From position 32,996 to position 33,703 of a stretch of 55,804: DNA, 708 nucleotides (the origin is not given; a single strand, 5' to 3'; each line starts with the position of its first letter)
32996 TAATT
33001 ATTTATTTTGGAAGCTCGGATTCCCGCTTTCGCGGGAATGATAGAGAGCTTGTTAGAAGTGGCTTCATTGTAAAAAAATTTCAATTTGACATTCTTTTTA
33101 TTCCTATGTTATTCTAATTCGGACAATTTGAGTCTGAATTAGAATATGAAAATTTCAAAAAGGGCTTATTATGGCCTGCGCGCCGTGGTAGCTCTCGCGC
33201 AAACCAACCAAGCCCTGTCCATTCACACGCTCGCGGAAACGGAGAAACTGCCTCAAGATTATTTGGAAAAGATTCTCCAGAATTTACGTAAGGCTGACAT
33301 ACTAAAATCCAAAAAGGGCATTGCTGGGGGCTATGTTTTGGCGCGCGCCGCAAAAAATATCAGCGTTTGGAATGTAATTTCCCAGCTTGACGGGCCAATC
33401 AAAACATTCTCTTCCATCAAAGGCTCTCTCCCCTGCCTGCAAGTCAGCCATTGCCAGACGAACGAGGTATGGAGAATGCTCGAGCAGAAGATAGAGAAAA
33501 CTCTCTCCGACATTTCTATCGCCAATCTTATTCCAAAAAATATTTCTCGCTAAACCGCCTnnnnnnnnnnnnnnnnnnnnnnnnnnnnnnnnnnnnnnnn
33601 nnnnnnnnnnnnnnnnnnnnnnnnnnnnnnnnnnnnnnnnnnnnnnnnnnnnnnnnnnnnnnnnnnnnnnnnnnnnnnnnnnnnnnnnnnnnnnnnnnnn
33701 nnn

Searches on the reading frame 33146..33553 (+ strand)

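Call 78: search_protein_families(library=pfam, proteins=[window:33146-33553:+], max_evalue=0.01)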
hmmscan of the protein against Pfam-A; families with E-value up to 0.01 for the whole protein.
window:33146-33553:+ (135 aa): 1 family
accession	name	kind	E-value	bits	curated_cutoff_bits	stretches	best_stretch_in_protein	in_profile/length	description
PF02082.26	Rrf2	-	6.4e-32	110.9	30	1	3-129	1-130/132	Iron-dependent Transcriptional regulator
